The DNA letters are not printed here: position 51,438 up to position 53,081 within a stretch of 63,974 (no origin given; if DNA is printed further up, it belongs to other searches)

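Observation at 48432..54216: Five-gene operon: TerY-P-type triad (kinase + vWA + PP2C) extended by a Zn-ribbon/LRR protein and a Q/G/Y/P-repeat protein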

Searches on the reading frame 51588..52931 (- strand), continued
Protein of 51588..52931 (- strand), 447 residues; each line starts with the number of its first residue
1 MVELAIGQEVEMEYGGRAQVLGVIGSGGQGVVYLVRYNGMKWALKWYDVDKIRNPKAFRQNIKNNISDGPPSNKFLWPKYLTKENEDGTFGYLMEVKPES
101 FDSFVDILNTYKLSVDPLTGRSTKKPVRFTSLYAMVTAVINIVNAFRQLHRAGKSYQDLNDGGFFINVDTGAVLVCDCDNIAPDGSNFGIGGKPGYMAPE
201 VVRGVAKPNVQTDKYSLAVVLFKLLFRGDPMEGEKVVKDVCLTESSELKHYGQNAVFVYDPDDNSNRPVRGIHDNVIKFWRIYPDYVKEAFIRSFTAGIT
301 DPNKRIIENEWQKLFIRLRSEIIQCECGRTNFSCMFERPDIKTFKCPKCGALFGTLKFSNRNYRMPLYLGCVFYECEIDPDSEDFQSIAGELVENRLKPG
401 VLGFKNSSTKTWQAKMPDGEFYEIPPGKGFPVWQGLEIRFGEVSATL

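Call 41: find_encoding_contigs(protein=P0328, flank=8000, max_places=2)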
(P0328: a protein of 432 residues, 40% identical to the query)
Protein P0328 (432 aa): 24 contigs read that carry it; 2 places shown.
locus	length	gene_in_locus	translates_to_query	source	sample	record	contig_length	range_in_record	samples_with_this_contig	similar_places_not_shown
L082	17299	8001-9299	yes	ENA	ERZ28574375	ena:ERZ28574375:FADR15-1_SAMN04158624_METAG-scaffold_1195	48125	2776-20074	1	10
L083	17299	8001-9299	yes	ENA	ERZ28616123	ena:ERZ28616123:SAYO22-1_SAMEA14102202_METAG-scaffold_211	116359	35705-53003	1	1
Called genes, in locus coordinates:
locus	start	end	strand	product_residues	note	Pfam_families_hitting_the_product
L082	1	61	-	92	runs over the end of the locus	PF13560:HTH_31, PF12844:HTH_19 (weak), PF01381:HTH_3, PF04545:Sigma70_r4 (weak), PF13443:HTH_26 (weak)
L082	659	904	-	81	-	PF01381:HTH_3 (weak), PF13443:HTH_26 (weak)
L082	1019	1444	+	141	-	PF06908:YpsA (weak)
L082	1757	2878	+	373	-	PF14659:Phage_int_SAM_3, PF00589:Phage_integrase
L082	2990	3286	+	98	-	PF13560:HTH_31, PF12844:HTH_19, PF01381:HTH_3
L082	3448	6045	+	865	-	PF00690:Cation_ATPase_N, PF00122:E1-E2_ATPase, PF00702:Hydrolase, PF08282:Hydrolase_3 (faint), PF13246:Cation_ATPase, PF00689:Cation_ATPase_C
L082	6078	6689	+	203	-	PF02342:TerD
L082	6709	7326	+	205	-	PF02342:TerD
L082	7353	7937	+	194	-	PF02342:TerD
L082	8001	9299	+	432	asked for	PF00069:Pkinase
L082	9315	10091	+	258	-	PF00092:VWA (weak)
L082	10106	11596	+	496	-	PF13672:PP2C_2, PF13240:Zn_Ribbon_1 (weak), PF13248:Zn_ribbon_3 (faint)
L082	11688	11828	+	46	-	-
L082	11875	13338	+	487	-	PF13306:LRR_5, PF13855:LRR_8 (faint), PF13306:LRR_5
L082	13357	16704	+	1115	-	PF01580:FtsK_SpoIIIE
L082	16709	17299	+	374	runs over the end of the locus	PF15644:Gln_amidase (faint)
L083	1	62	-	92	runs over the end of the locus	PF13560:HTH_31, PF12844:HTH_19 (weak), PF01381:HTH_3, PF04545:Sigma70_r4 (weak), PF13443:HTH_26 (weak)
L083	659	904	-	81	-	PF01381:HTH_3 (weak), PF13443:HTH_26 (weak)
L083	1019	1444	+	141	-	PF06908:YpsA (weak)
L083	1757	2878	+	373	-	PF14659:Phage_int_SAM_3, PF00589:Phage_integrase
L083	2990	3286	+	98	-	PF13560:HTH_31, PF12844:HTH_19, PF01381:HTH_3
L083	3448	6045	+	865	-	PF00690:Cation_ATPase_N, PF00122:E1-E2_ATPase, PF00702:Hydrolase, PF08282:Hydrolase_3 (faint), PF13246:Cation_ATPase, PF00689:Cation_ATPase_C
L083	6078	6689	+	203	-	PF02342:TerD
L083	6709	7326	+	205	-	PF02342:TerD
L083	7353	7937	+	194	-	PF02342:TerD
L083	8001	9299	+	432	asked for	PF00069:Pkinase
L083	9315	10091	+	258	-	PF00092:VWA (weak)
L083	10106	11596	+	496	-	PF13672:PP2C_2, PF13240:Zn_Ribbon_1 (weak), PF13248:Zn_ribbon_3 (faint)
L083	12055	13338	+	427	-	PF13306:LRR_5, PF13855:LRR_8 (faint), PF13306:LRR_5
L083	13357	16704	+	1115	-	PF01580:FtsK_SpoIIIE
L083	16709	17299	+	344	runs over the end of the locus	-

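Call 42: find_encoding_contigs(protein=P0349, flank=8000, max_places=2)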
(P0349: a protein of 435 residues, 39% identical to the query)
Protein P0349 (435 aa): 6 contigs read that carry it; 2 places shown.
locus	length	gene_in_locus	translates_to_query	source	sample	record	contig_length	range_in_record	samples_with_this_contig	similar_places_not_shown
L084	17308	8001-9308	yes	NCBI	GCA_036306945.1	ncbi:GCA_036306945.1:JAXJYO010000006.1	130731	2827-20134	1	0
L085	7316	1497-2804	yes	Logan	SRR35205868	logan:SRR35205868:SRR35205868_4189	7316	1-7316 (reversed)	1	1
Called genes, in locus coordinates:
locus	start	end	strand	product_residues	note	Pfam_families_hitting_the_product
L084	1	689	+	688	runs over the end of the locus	PF02534:T4SS-DNA_transf, PF10412:TrwB_AAD_bind, PF12696:TraG-D_C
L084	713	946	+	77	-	PF13730:HTH_36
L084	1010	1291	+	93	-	PF20648:DUF6809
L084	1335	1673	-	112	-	PF13560:HTH_31, PF12844:HTH_19, PF13443:HTH_26 (weak), PF01381:HTH_3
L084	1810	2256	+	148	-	PF06908:YpsA (weak)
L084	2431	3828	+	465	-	PF25390:WD40_RLD, PF13540:RCC1_2, PF25390:WD40_RLD, PF13540:RCC1_2 (weak)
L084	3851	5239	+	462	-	PF25390:WD40_RLD, PF00415:RCC1 (faint), PF13540:RCC1_2, PF25390:WD40_RLD, PF13540:RCC1_2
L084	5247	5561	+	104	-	PF13560:HTH_31, PF01381:HTH_3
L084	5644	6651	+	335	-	PF01841:Transglut_core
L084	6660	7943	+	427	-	-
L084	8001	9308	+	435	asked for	PF00069:Pkinase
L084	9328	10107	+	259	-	PF00092:VWA, PF13519:VWA_2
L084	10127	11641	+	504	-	PF13672:PP2C_2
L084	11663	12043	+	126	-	-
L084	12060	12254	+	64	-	-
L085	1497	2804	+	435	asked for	PF00069:Pkinase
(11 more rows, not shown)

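Call 52: find_related_loci(query=A3, collection=metagenome_contigs, flank=8000)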
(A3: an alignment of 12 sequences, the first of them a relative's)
Query A3 (452 aa) in metagenome_contigs; peptide patterns used: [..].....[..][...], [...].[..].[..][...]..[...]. (x = any residue, [..] = any of these).
600 stretches matched a pattern (row limit reached: there are more); 479 encode a relative of the query (tblastn E <= 1e-3); the best 80 are kept; 80 distinct loci.
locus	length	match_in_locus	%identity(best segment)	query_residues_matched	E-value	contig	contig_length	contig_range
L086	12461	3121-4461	53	1-444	2e-159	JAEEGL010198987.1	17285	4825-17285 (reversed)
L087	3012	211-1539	52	4-444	2e-161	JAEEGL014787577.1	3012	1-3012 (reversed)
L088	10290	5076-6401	47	1-437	6e-130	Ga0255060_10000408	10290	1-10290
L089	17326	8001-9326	47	1-437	1e-129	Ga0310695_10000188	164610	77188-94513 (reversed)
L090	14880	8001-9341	47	1-442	4e-129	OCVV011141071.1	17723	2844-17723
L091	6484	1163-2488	47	1-437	5e-129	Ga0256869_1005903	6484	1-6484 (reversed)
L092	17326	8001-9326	47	1-437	8e-129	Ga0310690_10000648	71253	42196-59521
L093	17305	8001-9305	46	7-436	1e-128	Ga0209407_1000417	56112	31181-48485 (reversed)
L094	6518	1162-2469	48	7-437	8e-129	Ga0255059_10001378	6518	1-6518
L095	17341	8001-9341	47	1-442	4e-130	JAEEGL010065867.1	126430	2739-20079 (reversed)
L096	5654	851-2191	47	1-442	5e-129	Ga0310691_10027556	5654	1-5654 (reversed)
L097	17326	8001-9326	47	1-437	1e-128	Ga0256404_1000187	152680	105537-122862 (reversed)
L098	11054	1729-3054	47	1-437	9e-129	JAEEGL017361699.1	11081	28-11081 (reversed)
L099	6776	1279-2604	47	1-437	2e-128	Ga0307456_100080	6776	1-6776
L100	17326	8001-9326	46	1-437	2e-128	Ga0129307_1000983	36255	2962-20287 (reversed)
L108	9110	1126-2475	46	1-446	7e-127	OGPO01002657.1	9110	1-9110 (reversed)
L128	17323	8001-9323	47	1-439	1e-126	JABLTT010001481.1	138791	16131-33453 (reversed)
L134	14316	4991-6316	47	1-437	4e-126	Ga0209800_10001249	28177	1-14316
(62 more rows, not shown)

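Call 61: search_protein_families(library=padloc, proteins=[L082:9315-10091:+, L082:10106-11596:+], max_evalue=10)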
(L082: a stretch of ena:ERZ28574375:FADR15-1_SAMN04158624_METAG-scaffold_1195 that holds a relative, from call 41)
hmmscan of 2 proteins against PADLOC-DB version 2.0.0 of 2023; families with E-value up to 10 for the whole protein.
L082:9315-10091:+ (258 aa): 1 family
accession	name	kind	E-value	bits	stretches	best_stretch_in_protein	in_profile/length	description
PDLC04677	PDC-M48B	-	0.034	11.4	1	41-137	202-291/339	-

L082:10106-11596:+ (496 aa): 2 families
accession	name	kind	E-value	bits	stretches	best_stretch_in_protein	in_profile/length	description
PDLC00014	DruE2|DruE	-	0.0051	12.2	1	290-360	1068-1139/1928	SNF2 family N-terminal domain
PDLC03977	PD-Lambda-1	-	0.015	12.2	1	275-326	252-302/496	-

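Call 68: search_protein_families(library=pfam, proteins=[L095:14046-14684:+, L134:8459-9967:-, L128:2648-4327:+, L128:5375-6967:+, L128:12731-14566:+, L108:2495-3688:+, L128:10264-11526:+], max_evalue=0.01)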
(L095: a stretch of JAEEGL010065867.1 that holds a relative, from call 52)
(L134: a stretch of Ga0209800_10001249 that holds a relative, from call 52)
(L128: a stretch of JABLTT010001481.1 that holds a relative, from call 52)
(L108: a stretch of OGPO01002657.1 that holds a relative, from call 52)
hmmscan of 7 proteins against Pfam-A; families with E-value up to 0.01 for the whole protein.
L095:14046-14684:+ (212 aa): 1 family
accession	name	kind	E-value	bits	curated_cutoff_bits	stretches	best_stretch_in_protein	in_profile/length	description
PF00383.29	dCMP_cyt_deam_1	-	7.5e-06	26.2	25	1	29-106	26-97/102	Cytidine and deoxycytidylate deaminase zinc-binding region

L134:8459-9967:- (502 aa): 0 families

L128:2648-4327:+ (559 aa): 3 families
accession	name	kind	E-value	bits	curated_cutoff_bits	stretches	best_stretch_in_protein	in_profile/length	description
PF22819.2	TcaA_5th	-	3.9e-14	53.4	23.6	1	437-548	2-114/115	TcaA protein NTF2-like domain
PF21461.3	HL_N-beta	-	1.1e-06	28.7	27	1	370-416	13-55/57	Hyaluronate lyase, N-terminal beta-sheet domain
PF13629.12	T2SS-T3SS_pil_N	-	1.3e-05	25.3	23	0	276-318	28-71/72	Pilus formation protein N terminal region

L128:5375-6967:+ (530 aa): 2 families
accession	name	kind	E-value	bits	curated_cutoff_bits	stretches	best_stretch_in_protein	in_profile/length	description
PF08239.17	SH3_3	-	4.5e-08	33.6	27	2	406-459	3-53/54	Bacterial SH3 domain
PF03839.21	Sec62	-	0.0076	16.5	27.8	0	125-216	15-99/191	Translocation protein Sec62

L128:12731-14566:+ (611 aa): 1 family
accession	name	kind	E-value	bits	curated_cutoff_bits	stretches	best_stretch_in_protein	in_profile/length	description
PF14512.11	TM1586_NiRdase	-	0.00075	19.6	27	0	203-291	39-126/215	Putative TM nitroreductase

L108:2495-3688:+ (397 aa): 0 families

L128:10264-11526:+ (420 aa): 1 family
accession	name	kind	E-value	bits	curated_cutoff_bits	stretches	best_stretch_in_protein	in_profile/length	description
PF13672.11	PP2C_2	-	1.2e-26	94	24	1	13-232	1-191/209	Protein phosphatase 2C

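Call 74: search_protein_families(library=pfam, proteins=[L093:11236-12261:+, L093:13910-14437:+, L078:13188-13658:+], max_evalue=1)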
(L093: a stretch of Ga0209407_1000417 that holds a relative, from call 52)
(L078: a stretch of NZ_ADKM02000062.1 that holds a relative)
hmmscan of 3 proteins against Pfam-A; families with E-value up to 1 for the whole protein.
L093:11236-12261:+ (341 aa): 3 families
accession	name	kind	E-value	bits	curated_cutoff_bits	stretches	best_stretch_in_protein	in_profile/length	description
PF00990.26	GGDEF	-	6.9e-37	127.1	23.8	1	180-333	1-161/161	Diguanylate cyclase, GGDEF domain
PF19592.4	DUF6097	-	0.016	15.8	27.5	0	74-164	67-148/152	Family of unknown function (DUF6097)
PF04932.20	Wzy_C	-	0.075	13.3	31.7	1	83-158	5-73/149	O-Antigen ligase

L093:13910-14437:+ (175 aa): 4 families
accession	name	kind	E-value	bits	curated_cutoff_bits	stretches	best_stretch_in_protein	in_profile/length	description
PF05975.17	EcsB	-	9.9e-05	21.9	30.7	1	112-161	287-336/383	Bacterial ABC transporter protein EcsB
PF20237.3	DUF6594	-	0.0031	17.9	30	1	70-152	138-223/238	Family of unknown function (DUF6594)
PF12666.12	PrgI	-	0.033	15.2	27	1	107-156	23-72/91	PrgI family protein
PF13829.11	DUF4191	-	0.044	13.6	30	1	87-146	9-70/219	Domain of unknown function (DUF4191)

L078:13188-13658:+ (157 aa): 5 families
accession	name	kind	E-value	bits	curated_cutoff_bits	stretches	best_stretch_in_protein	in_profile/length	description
PF20517.3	TMEM127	-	0.0058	17.1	25.3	1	84-137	30-83/113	Transmembrane protein 127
PF01616.22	Orbi_NS3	-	0.015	15.3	27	1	5-78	78-149/179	Orbivirus NS3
PF00335.26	Tetraspanin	-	0.31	11.1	32.1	1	105-153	84-134/225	Tetraspanin family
PF07291.16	MauE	-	0.41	11.4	27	1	12-97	6-94/128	Methylamine utilisation protein MauE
PF20990.2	DUF2207_C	-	0.78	9.8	33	0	67-138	163-202/247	Predicted membrane protein (DUF2207) C-terminal domain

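Call 85: find_encoding_contigs(protein=P0302, flank=7000, max_places=1)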
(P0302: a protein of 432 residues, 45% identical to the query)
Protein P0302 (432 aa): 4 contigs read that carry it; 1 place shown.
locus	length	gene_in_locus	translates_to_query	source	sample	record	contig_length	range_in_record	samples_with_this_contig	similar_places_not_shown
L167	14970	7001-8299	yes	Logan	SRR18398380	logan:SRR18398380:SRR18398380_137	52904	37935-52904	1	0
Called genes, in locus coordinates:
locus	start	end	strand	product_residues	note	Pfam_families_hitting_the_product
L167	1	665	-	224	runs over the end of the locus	PF01381:HTH_3, PF12844:HTH_19 (weak), PF13443:HTH_26, PF13560:HTH_31 (weak)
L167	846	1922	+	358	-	-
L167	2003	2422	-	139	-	PF21818:DUF6884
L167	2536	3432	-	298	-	PF13643:DUF4145 (weak)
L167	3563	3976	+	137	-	-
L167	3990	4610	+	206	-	-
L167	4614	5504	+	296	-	-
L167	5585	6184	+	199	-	PF21818:DUF6884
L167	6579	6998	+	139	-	PF15616:TerY_C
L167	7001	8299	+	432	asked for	PF13095:FTA2 (faint), PF00069:Pkinase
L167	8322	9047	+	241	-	PF00092:VWA, PF13519:VWA_2 (weak)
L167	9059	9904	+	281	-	PF13672:PP2C_2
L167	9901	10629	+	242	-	-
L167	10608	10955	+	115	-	-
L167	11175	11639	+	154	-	-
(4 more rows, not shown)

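Call 86: find_encoding_contigs(protein=P0304, flank=7000, max_places=1)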
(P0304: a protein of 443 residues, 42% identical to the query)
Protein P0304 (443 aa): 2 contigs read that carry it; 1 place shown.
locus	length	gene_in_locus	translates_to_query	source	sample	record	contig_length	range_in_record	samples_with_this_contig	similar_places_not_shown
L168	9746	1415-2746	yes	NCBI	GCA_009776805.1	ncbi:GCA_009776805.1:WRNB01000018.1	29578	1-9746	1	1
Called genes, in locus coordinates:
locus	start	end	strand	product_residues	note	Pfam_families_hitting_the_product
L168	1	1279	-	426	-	PF13306:LRR_5, PF13855:LRR_8 (weak)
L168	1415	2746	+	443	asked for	PF00069:Pkinase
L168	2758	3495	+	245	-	PF00092:VWA, PF13519:VWA_2 (faint)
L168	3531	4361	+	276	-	PF13672:PP2C_2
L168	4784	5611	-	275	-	PF02602:HEM4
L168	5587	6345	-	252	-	PF00590:TP_methylase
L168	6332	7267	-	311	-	PF01379:Porphobil_deam, PF03900:Porphobil_deamC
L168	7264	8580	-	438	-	PF00202:Aminotran_3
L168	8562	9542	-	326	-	PF00490:ALAD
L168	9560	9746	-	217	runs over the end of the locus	PF13241:NAD_binding_7, PF14824:Sirohm_synth_M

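Call 87: find_encoding_contigs(protein=P0293, flank=7000, max_places=1)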
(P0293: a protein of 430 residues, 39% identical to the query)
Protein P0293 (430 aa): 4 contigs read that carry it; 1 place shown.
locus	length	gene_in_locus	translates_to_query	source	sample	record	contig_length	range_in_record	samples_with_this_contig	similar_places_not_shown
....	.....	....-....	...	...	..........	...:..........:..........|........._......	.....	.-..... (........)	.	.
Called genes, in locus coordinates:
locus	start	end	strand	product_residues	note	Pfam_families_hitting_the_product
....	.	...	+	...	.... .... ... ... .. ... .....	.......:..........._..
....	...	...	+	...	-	-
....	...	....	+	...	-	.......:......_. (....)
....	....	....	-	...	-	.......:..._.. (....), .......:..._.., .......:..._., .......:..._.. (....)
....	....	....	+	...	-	-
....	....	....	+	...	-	-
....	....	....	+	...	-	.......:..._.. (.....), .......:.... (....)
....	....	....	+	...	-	-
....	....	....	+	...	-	-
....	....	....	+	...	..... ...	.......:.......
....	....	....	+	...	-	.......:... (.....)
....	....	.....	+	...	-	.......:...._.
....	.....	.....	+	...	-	-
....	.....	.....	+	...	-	-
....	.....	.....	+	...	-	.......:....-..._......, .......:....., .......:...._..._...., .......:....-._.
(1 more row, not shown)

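Call 88: find_encoding_contigs(protein=P0370, flank=7000, max_places=1)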
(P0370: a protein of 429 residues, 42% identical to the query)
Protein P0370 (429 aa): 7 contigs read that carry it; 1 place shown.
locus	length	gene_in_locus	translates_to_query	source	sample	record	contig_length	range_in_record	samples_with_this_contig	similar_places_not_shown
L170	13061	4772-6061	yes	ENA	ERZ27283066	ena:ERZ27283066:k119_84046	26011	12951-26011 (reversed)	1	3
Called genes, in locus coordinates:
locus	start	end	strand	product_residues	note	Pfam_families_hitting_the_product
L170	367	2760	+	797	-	PF14903:WG_beta_rep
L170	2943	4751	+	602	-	-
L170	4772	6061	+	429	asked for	PF13095:FTA2 (faint), PF00069:Pkinase, PF07714:PK_Tyr_Ser-Thr (weak)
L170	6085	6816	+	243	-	PF00092:VWA, PF13519:VWA_2 (faint)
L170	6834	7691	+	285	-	PF13672:PP2C_2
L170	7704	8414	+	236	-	-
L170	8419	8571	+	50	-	-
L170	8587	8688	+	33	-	-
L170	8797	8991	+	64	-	-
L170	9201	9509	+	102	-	PF02661:Fic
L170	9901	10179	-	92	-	PF05016:ParE_toxin, PF06769:YoeB_toxin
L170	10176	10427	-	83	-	PF02604:PhdYeFM_antitox (weak)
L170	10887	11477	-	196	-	PF01502:PRA-CH, PF01503:PRA-PH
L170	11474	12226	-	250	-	PF00977:His_biosynth, PF02581:TMP-TENI (faint), PF03060:NMO (faint)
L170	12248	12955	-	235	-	PF00977:His_biosynth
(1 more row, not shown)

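Call 90: search_dna_similar(query=window:51588-52931:-, collection=plasmids, mode=protein, max_rows=12, max_evalue=1e-10)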
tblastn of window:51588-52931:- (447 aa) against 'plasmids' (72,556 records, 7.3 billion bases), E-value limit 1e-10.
Records with a match: 1607; places in all: 1608; records where one place covers at least 80% of the query: 3.
Best place of each record, by identity: <60% 1607.
By first word of the organism name: Klebsiella 919; Escherichia 351; Salmonella 284; Raoultella 15; Enterobacter 10; Citrobacter 6; Shigella 3; Kluyvera 2; Prevotella 1; Methylomonas 1; and 15 more.
By predicted mobility (MOB-suite, as given by PLSDB): conjugative 958; non-mobilizable 619; mobilizable 30.
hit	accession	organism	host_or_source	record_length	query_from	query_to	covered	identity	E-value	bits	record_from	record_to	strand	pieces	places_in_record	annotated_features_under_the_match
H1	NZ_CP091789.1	Prevotella sp. E2-28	Ovis aries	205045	2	441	98%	37.4%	1e-84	290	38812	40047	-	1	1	serine/threonine protein kinase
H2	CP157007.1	Methylomonas sp. AM2-LC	-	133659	4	445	99%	31.6%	1e-65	235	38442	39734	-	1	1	record has no annotation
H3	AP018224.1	Nostoc linckia NIES-25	-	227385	7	427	94%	23.3%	9e-18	94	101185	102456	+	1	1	serine/threonine protein kinase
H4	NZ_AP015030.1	Pseudomonas putida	-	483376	15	348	75%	26.3%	2e-14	83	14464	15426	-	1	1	lipopolysaccharide kinase InaA family protein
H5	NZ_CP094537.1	Hymenobacter monticola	Single cell,a pond on the Huanglong ...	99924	132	442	70%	27.2%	2e-21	105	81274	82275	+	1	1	lipopolysaccharide kinase InaA family protein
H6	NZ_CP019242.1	Rhodoferax antarcticus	Whole organism,environment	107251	13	330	71%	24.3%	3e-13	80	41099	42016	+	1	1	protein kinase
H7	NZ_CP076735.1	Photobacterium damselae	fish,whole organism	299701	10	349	76%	22.7%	5e-13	79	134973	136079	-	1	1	serine/threonine protein kinase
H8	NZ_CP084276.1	Caballeronia grimmiae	Leptoglossus zonatus,Cell culture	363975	58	374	71%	23.4%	4e-13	79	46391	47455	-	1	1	kinase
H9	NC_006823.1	Aromatoleum aromaticum EbN1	-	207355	134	370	53%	28.2%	5e-16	89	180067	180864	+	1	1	lipopolysaccharide kinase InaA family protein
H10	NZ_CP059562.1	Conchiformibius steedae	dog,whole organism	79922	126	379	57%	25.0%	8e-15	85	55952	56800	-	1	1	kinase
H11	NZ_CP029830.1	Azospirillum ramasamyi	single cell,Cow dung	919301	142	353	47%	29.9%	6e-16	88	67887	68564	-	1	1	lipopolysaccharide kinase InaA family protein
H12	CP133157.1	Klebsiella variicola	waste water treatment plant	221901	136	379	55%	24.2%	4e-13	79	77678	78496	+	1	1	lipopolysaccharide kinase InaA family protein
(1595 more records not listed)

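Call 91: search_dna_similar(query=window:51588-52931:-, collection=phages, mode=protein, max_rows=12, max_evalue=1e-10)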
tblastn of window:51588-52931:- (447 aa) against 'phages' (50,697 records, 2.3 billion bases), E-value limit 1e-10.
Records with a match: 1; places in all: 1; records where one place covers at least 80% of the query: 0.
Best place of each record, by identity: <60% 1.
By first word of the organism name: Bacteriophage 1.
By host as written in the record: - 1.
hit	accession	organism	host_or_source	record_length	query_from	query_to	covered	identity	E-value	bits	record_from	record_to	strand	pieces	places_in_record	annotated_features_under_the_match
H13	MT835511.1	Bacteriophage sp.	human fecal samples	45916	2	351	78%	28.5%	1e-16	89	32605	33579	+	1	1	record has no annotation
